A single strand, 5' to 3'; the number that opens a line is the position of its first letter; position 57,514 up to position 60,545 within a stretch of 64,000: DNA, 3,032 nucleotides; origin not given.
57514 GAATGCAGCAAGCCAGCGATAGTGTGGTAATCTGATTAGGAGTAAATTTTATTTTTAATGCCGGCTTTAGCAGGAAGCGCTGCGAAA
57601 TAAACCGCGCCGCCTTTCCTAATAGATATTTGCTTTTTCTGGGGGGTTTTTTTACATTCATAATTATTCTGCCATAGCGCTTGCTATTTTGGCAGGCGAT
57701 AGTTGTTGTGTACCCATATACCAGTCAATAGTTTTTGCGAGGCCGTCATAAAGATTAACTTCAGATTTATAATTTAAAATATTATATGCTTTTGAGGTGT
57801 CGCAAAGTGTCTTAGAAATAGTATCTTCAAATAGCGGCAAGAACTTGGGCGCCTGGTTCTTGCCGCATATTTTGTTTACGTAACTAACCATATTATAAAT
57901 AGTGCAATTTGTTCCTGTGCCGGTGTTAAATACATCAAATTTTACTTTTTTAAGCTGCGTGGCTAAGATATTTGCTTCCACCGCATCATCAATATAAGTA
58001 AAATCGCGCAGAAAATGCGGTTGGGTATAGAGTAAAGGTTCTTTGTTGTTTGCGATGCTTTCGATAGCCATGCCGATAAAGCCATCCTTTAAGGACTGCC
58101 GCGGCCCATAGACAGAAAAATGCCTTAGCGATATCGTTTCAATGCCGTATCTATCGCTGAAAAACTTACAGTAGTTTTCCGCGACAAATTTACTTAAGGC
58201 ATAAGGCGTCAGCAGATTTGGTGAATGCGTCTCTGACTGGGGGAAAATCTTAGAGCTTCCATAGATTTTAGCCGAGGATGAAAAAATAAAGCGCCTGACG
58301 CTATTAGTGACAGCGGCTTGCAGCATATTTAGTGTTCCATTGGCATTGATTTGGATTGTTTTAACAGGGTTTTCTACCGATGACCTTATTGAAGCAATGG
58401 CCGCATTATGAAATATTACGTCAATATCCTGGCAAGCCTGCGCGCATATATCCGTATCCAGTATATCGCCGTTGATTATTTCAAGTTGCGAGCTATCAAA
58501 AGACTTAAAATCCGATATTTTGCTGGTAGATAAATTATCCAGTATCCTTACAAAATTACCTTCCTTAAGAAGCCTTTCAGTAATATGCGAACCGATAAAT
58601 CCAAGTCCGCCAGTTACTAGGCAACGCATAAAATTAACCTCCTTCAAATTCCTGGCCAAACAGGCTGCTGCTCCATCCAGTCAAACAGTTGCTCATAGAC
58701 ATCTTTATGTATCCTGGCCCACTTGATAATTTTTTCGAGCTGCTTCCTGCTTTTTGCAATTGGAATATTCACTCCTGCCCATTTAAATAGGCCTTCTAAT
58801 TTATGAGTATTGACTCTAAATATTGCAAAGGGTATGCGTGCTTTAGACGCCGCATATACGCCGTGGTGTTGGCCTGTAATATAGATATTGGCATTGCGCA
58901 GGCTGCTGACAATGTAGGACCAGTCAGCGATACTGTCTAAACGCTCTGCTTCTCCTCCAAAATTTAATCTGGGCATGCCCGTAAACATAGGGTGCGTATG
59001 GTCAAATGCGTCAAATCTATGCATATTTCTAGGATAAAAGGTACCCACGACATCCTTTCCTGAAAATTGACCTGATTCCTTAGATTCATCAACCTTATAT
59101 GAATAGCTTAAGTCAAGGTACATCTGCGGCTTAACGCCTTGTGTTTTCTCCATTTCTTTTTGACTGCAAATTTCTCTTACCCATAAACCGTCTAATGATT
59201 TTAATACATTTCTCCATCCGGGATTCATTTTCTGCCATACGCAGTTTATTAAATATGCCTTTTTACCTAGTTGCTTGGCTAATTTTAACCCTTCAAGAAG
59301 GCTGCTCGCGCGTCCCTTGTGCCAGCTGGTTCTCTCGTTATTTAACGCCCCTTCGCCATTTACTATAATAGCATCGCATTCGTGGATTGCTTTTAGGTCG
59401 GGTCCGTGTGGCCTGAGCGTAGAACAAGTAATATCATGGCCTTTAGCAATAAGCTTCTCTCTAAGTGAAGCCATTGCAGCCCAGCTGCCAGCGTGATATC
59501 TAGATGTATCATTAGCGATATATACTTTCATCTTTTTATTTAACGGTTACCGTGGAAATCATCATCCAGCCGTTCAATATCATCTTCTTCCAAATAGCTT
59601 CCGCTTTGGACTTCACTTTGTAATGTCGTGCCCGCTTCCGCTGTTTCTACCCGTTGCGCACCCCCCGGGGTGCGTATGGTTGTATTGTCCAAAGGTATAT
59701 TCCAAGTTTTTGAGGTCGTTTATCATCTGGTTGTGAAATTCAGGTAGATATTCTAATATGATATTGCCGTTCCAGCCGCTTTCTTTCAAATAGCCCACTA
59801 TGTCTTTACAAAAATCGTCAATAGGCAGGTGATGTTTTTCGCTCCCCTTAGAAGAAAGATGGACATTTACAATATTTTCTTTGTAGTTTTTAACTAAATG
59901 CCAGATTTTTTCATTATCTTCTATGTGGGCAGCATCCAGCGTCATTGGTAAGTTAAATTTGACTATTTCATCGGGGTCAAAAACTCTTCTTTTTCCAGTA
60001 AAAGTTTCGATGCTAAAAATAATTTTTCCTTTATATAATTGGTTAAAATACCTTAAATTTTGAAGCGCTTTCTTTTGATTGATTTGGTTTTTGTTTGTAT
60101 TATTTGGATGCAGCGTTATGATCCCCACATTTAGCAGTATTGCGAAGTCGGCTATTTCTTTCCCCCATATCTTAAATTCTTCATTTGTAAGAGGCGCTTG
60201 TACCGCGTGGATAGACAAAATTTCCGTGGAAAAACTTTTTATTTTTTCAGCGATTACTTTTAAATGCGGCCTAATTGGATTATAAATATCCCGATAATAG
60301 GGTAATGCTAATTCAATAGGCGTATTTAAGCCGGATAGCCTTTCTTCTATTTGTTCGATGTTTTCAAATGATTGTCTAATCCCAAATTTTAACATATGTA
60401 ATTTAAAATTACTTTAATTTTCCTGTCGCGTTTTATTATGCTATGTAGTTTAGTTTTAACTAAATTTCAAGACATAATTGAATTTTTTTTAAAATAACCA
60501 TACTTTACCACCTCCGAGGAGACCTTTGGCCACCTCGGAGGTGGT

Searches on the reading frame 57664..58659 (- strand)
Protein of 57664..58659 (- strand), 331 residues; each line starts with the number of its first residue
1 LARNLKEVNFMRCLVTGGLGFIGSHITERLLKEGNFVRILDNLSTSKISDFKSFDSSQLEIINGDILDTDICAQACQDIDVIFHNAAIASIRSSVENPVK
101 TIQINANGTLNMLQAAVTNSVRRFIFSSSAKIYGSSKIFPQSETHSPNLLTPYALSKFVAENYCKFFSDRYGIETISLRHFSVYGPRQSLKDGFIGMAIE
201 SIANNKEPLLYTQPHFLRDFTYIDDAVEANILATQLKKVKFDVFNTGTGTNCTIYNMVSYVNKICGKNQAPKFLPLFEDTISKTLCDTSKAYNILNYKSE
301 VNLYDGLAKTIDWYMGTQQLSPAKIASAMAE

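Call 4: search_protein_families(library=pfam, proteins=[window:57664-58659:-], max_evalue=0.01)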
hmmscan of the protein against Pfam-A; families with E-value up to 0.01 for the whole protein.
window:57664-58659:- (331 aa): 11 families
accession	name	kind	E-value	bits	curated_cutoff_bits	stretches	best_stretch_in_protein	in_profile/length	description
PF01370.27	Epimerase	-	2.5e-53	181.4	20.9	1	14-246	2-239/240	NAD dependent epimerase/dehydratase family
PF16363.11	GDP_Man_Dehyd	-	4.4e-47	161.6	27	1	14-309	1-331/332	GDP-mannose 4,6 dehydratase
PF01073.25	3Beta_HSD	-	4e-33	115.1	22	1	14-235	1-230/280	3-beta hydroxysteroid dehydrogenase/isomerase family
PF02719.21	Polysacc_synt_2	-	6.6e-18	65.3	20.2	1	14-269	2-251/293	Polysaccharide biosynthesis protein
PF13460.12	NAD_binding_10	-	9.8e-14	52.1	27.2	1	17-163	1-130/184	NAD(P)H-binding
PF07993.18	NAD_binding_4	-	6.3e-13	48.9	20.1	1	15-185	1-209/258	Male sterility protein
PF05368.20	NmrA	-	4.7e-09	36.7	27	1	13-136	5-114/298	NmrA-like family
PF04321.23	RmlD_sub_bind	-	3.9e-07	29.9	27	1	11-186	1-154/287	RmlD substrate binding domain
PF00106.31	adh_short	-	2.1e-06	27.8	26.6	1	14-119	4-122/195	short chain dehydrogenase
PF13561.12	adh_short_C2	-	0.0027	17.8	27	1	22-118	8-117/236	Enoyl-(Acyl carrier protein) reductase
PF08659.16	KR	-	0.0029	18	22.6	1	14-135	4-143/180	KR domain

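Call 7: search_protein_families(library=ncbifam, proteins=[window:57664-58659:-], max_evalue=0.001)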
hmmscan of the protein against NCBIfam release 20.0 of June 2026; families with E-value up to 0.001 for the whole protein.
window:57664-58659:- (331 aa): 41 families (the best 25 are shown)
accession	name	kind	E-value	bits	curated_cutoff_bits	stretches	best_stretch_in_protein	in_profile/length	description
TIGR04180.1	EDH_00030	hypoth_equivalog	2.3e-49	168.1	475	1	14-300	2-295/297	NAD-dependent 4,6-dehydratase LegB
TIGR01179.1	galE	equivalog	1.8e-46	158.5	262.3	2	13-190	2-183/332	UDP-glucose 4-epimerase GalE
NF011728.1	PRK15181.1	equivalog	2.8e-40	138.4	760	1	11-316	16-339/348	Vi polysaccharide biosynthesis UDP-N-acetylglucosaminuronic acid C-4 epimerase TviC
TIGR02197.1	heptose_epim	equivalog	5.5e-37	127.6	274.6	1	14-315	2-314/316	ADP-glyceromanno-heptose 6-epimerase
TIGR01181.1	dTDP_gluc_dehyt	equivalog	1.2e-34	119.9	365.1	1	13-319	2-316/321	dTDP-glucose 4,6-dehydratase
NF007956.0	PRK10675.1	subfamily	4.2e-33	114.9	394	2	11-208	1-202/338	UDP-glucose 4-epimerase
TIGR03466.1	HpnA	hypoth_equivalog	1.1e-24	87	367.65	1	11-177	1-164/327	hopanoid-associated sugar epimerase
NF008360.0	PRK11150.1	equivalog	4e-22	78.8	452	1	14-260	3-249/310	ADP-glyceromanno-heptose 6-epimerase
NF042422.1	oxyalk_red_OleD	equivalog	5.6e-19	68.7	580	1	11-234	1-215/329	2-alkyl-3-oxoalkanoate reductase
NF042423.1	oxyalk_red_Shew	equivalog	5.7e-19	68.4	580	1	10-235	8-222/331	2-alkyl-3-oxoalkanoate reductase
TIGR02622.1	CDP_4_6_dhtase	equivalog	4.5e-18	65.5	278.45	1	12-317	6-333/352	CDP-glucose 4,6-dehydratase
NF043036.1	ErythonDh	equivalog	1.4e-17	63.9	325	1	11-268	1-269/321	D-erythronate dehydrogenase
NF047922.1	GDPFucSynFcl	equivalog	1.6e-17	64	500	1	77-318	52-305/308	GDP-L-fucose synthase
TIGR01472.1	gmd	equivalog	4.4e-17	62.3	415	1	13-263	3-266/342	GDP-mannose 4,6-dehydratase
TIGR03589.1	PseB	equivalog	1.4e-16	60.4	407.75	1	12-171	6-165/324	UDP-N-acetylglucosamine 4,6-dehydratase (inverting)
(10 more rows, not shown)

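Call 19: search_solved_structures(query=window:57664-58659:-, max_evalue=1e-20)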
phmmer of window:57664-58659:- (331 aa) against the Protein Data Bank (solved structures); distinct sequences matched with E-value up to 1e-20: 61 (the best 60 are shown).
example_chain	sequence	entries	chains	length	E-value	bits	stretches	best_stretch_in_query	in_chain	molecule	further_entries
4zrm_A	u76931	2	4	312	4.3e-53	184.1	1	10-317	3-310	UDP-glucose 4-epimerase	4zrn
6dnt_A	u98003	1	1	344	1e-47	166.5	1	13-316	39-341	NAD-dependent epimerase/dehydratase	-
6wjb_A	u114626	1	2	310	5.1e-47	164.2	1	11-268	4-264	NAD-dependent epimerase/dehydratase family protein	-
6wj9_A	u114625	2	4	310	4.8e-46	161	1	11-268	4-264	NAD-dependent epimerase/dehydratase family protein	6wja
3ru7_A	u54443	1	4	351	2.3e-43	152.2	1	13-315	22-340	WbgU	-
3ruc_A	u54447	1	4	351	2.3e-43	152.2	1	13-315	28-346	WbgU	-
3ru9_A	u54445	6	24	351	2.4e-43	152.2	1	13-315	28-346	WbgU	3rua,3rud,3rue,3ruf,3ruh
3lu1_A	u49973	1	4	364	2.7e-43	152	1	13-315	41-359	WbgU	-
6zl6_A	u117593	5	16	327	2.3e-41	145.6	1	11-314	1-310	Epimerase domain-containing protein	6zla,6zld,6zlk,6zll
6zlj_A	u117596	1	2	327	8.3e-41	143.8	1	11-314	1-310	Epimerase domain-containing protein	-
8vr2_A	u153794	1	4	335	1.6e-40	142.9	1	8-317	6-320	NAD-dependent epimerase/dehydratase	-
1sb8_A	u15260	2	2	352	2.1e-40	142.5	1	14-315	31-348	wbpP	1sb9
10ke_A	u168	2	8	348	5.6e-40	141.1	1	12-315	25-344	Capsular polysaccharide biosynthesis protein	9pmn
6pmh_A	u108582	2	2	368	3.6e-39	138.4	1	13-318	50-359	UDP-glucose 4-epimerase related protein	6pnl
7ys8_A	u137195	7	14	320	7.1e-38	134.2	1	11-315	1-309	UDP-glucose 4-epimerase | UDP-glucose 4-epimerase along with EC 5.1.3.2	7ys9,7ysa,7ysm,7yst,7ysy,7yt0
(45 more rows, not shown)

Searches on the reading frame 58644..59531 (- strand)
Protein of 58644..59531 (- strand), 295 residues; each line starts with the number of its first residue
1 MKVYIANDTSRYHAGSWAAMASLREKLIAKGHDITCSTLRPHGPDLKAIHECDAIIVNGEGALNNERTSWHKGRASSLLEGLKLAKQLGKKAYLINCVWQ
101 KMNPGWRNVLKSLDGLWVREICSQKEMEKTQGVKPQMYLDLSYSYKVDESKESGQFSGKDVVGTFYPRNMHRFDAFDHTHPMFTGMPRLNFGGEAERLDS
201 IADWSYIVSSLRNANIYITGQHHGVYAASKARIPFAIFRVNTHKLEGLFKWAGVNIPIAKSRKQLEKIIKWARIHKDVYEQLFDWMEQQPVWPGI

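Call 4: search_protein_families(library=pfam, proteins=[window:58644-59531:-], max_evalue=0.01)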
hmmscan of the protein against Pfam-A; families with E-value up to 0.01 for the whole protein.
window:58644-59531:- (295 aa): 1 family
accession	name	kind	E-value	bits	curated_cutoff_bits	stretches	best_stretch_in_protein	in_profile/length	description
PF04230.19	PS_pyruv_trans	-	2.1e-06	28.3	25.3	1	30-239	59-277/280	Polysaccharide pyruvyl transferase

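Call 7: search_protein_families(library=ncbifam, proteins=[window:58644-59531:-], max_evalue=0.001)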
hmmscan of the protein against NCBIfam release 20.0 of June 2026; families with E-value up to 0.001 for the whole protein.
window:58644-59531:- (295 aa): 0 families

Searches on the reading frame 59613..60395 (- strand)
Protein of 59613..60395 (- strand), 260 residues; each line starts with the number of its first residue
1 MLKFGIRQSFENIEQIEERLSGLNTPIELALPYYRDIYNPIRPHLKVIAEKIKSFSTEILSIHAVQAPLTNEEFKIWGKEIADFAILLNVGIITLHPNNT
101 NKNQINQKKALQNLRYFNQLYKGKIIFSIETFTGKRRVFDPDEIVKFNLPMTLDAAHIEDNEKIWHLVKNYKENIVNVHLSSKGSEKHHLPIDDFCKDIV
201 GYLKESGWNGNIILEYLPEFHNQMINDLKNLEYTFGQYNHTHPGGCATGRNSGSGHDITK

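Call 5: search_protein_families(library=pfam, proteins=[window:59613-60395:-], max_evalue=0.01)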
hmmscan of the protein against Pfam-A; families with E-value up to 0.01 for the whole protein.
window:59613-60395:- (260 aa): 1 family
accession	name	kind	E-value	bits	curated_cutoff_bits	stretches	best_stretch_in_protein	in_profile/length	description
PF01261.30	AP_endonuc_2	-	0.00016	21.9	31.1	1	51-217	36-230/249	Xylose isomerase-like TIM barrel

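Call 7: search_protein_families(library=ncbifam, proteins=[window:59613-60395:-], max_evalue=0.001)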
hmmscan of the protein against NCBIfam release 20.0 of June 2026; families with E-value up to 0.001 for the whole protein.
window:59613-60395:- (260 aa): 1 family
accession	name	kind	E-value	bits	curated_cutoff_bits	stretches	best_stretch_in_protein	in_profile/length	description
NF041277.1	coba_remo_CbiR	equivalog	1.9e-07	30.9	105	1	85-216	94-234/249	cobamide remodeling phosphodiesterase CbiR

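Call 55: search_solved_structures(query=window:59613-60395:-, max_evalue=1)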
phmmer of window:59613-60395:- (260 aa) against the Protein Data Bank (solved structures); distinct sequences matched with E-value up to 1: 1.
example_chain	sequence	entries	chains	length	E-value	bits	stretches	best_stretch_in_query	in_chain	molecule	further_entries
3rde_A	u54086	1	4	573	0.95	12.2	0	141-199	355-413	Arachidonate 12-lipoxygenase, 12S-type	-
